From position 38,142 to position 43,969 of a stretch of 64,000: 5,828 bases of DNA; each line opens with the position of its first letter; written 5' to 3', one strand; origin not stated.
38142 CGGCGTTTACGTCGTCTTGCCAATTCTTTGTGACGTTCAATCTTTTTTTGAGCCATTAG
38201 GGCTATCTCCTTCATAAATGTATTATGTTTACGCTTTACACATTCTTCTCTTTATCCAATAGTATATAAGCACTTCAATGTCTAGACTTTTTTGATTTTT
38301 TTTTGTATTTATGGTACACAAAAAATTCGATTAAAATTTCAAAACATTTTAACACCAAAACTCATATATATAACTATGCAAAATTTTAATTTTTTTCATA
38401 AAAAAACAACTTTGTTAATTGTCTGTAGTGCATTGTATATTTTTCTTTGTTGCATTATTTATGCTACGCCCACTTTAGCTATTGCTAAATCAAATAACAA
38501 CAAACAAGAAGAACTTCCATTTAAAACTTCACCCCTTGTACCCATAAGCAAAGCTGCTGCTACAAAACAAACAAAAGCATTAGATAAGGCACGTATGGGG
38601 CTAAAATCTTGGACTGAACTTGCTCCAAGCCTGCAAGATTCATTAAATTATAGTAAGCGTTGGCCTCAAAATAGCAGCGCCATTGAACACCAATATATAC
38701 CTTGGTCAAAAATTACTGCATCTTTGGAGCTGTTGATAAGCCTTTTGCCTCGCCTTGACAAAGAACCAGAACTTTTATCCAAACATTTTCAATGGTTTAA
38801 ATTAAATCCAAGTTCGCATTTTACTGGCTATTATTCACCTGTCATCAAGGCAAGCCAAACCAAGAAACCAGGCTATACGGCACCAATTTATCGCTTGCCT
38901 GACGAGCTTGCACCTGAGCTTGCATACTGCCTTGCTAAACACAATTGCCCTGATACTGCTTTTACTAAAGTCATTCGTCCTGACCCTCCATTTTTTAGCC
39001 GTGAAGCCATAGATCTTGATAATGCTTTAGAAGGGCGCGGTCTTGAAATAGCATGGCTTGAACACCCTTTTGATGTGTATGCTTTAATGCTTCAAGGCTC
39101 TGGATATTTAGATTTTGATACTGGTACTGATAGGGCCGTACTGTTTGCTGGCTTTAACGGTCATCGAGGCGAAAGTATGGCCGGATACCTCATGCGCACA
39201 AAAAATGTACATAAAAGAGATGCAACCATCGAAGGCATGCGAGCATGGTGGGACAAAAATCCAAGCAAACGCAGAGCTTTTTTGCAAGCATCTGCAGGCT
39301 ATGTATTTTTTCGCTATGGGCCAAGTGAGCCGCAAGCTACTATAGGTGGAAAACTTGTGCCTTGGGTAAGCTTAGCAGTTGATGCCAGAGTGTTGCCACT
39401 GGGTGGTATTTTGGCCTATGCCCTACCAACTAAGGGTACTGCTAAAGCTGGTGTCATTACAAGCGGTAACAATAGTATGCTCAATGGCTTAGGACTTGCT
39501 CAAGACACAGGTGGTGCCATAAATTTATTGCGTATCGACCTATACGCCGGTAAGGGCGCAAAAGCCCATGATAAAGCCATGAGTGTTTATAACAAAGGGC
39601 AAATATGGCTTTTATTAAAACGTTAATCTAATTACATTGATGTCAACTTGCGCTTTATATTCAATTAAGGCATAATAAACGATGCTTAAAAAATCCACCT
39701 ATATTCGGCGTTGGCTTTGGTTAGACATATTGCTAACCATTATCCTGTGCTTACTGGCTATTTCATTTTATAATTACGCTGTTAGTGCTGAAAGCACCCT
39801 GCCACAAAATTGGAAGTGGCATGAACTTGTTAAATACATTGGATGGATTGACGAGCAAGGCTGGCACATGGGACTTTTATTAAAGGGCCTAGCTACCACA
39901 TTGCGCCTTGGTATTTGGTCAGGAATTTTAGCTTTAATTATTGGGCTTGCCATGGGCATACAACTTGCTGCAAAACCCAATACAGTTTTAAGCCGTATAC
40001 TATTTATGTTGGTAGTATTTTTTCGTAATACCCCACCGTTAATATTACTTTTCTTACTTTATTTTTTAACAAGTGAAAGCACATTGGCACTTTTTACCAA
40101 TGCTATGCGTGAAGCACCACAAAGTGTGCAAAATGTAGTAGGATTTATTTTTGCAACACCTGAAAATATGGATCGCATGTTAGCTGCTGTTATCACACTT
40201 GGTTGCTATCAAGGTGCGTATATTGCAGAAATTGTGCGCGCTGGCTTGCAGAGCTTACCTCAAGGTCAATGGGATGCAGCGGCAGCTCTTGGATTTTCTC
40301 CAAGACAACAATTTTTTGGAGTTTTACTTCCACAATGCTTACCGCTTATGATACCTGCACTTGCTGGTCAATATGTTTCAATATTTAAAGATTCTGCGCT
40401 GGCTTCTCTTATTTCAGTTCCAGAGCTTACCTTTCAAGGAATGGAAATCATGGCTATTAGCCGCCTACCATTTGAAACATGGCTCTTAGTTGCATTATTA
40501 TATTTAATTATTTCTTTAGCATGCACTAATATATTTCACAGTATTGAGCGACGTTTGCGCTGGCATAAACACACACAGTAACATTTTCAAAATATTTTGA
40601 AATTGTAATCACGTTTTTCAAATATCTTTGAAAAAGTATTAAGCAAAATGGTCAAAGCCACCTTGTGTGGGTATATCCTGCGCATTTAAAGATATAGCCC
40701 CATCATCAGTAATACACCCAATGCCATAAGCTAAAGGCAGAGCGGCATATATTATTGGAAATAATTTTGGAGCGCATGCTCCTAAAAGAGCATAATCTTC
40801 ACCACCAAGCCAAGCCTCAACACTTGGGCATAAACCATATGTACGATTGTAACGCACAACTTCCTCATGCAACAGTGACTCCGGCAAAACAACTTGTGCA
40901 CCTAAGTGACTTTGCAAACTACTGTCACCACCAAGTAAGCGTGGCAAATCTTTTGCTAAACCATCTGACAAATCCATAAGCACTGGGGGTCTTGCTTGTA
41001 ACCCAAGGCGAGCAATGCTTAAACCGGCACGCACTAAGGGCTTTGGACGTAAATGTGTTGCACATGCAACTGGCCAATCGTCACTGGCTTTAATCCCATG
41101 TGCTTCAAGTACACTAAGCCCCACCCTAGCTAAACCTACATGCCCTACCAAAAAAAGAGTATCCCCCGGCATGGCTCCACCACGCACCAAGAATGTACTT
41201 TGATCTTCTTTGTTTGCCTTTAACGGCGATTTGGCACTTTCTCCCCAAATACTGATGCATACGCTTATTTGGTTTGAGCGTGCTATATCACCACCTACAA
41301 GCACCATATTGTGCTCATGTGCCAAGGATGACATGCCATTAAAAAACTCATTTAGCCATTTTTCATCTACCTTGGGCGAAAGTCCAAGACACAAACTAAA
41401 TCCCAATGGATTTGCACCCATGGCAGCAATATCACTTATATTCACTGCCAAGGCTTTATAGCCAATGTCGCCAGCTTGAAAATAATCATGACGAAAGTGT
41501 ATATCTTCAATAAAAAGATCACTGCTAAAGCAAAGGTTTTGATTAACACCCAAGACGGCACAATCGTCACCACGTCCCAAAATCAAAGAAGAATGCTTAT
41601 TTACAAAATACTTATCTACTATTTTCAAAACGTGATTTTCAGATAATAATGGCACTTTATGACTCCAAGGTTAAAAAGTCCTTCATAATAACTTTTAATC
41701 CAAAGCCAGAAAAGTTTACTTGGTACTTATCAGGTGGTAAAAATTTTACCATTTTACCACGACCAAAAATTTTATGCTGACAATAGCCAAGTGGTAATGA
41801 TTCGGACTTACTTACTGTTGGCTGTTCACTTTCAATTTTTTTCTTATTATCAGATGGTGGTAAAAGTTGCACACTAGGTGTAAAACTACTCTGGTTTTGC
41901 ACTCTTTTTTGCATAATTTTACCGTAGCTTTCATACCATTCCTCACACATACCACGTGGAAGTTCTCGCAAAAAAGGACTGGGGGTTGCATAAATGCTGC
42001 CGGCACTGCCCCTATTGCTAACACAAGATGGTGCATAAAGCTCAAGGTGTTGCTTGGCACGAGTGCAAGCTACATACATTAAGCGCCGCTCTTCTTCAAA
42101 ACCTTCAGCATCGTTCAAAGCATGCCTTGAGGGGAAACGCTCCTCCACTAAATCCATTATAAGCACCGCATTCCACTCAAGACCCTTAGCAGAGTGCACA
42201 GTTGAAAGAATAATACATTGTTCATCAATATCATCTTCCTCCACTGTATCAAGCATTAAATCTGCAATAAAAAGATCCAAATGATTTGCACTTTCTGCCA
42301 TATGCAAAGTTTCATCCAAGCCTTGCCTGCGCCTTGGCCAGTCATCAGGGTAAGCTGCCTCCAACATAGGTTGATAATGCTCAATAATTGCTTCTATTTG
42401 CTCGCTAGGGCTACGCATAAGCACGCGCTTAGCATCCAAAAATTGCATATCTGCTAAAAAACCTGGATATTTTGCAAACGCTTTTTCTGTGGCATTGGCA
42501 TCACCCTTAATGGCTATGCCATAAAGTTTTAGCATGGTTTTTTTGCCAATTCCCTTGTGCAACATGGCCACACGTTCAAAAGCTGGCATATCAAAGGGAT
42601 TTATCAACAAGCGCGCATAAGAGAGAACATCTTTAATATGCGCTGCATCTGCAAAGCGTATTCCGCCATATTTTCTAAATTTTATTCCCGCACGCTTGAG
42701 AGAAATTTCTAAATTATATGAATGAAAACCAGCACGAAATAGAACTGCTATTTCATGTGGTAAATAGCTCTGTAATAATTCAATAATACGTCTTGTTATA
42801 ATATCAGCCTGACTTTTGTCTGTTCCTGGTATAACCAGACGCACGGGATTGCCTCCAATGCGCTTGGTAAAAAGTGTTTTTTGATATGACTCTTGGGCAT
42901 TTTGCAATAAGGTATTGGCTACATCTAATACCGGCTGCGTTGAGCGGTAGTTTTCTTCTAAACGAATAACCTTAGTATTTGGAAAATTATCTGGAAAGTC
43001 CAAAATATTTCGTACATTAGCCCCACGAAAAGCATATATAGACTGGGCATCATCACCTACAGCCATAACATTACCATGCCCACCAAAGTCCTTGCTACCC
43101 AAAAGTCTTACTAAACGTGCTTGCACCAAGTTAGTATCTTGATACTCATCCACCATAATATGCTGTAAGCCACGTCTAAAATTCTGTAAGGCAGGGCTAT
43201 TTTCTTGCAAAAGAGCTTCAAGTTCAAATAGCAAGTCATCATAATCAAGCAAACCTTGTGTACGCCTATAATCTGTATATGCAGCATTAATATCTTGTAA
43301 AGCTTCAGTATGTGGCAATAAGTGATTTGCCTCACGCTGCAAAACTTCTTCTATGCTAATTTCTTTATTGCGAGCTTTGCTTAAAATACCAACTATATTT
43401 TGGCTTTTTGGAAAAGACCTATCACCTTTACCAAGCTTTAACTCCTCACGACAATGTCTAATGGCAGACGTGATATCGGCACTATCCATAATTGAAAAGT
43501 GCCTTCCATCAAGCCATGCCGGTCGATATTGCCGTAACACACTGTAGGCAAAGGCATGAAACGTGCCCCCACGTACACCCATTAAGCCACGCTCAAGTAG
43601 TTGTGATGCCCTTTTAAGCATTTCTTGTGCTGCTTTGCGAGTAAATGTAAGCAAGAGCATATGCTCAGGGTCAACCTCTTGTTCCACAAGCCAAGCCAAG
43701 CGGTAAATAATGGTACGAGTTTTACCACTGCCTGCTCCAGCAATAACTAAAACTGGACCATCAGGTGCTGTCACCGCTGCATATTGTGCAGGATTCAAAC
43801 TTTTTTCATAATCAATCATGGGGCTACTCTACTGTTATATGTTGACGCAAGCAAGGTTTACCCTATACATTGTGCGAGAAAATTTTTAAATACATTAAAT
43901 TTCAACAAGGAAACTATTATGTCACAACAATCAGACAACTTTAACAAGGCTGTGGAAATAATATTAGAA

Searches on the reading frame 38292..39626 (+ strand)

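Call 56: search_protein_families(library=pfam, proteins=[window:38292-39626:+], max_evalue=0.00001)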
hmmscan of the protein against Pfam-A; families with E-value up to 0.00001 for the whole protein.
window:38292-39626:+ (444 aa): 2 families
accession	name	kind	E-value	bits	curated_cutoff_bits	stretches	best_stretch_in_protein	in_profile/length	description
PF03562.22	MltA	-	5.9e-34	117.9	24.3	1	176-341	1-163/163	MltA specific insert domain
PF06725.17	3D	-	8.9e-12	45.5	23.8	1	360-441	2-71/72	3D domain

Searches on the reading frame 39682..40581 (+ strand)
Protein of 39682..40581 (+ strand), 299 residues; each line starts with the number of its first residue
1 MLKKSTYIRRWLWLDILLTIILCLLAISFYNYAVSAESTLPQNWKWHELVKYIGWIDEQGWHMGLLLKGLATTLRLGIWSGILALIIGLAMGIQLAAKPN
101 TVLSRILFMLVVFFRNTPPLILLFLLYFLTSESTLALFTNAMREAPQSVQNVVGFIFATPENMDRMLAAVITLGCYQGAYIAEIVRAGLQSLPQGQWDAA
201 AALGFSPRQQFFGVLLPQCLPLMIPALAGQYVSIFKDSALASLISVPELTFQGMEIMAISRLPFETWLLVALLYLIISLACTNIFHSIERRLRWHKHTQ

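Call 56: search_protein_families(library=pfam, proteins=[window:39682-40581:+], max_evalue=0.00001)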
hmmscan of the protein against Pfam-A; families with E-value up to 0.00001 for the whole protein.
window:39682-40581:+ (299 aa): 1 family
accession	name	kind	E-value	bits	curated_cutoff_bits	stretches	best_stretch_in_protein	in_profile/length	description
PF00528.27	BPD_transp_1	-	1.2e-22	81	26.4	1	88-293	1-183/184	Binding-protein-dependent transport system inner membrane component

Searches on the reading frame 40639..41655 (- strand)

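Call 56: search_protein_families(library=pfam, proteins=[window:40639-41655:-], max_evalue=0.00001)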
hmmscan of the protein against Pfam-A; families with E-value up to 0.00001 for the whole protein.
window:40639-41655:- (338 aa): 1 family
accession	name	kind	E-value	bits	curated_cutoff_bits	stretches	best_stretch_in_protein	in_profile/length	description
PF00586.29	AIRS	-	1.1e-26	93.9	24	1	29-138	1-110/112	AIR synthase related protein, N-terminal domain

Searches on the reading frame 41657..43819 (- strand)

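Call 56: search_protein_families(library=pfam, proteins=[window:41657-43819:-], max_evalue=0.00001)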
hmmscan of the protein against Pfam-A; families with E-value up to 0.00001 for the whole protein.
window:41657-43819:- (720 aa): 4 families
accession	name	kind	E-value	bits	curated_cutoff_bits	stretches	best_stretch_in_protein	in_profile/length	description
PF00580.27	UvrD-helicase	-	1.9e-69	234.8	23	1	8-280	1-271/271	UvrD/REP helicase N-terminal domain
PF13361.12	UvrD_C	-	2.7e-48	165.6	25.6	2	285-435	1-159/350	UvrD-like helicase C-terminal domain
PF13245.12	AAA_19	-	8.1e-21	75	25.1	1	14-265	3-134/134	AAA domain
PF13538.12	UvrD_C_2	-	1.2e-09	38.3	27.4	1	538-594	4-51/52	UvrD-like helicase C-terminal domain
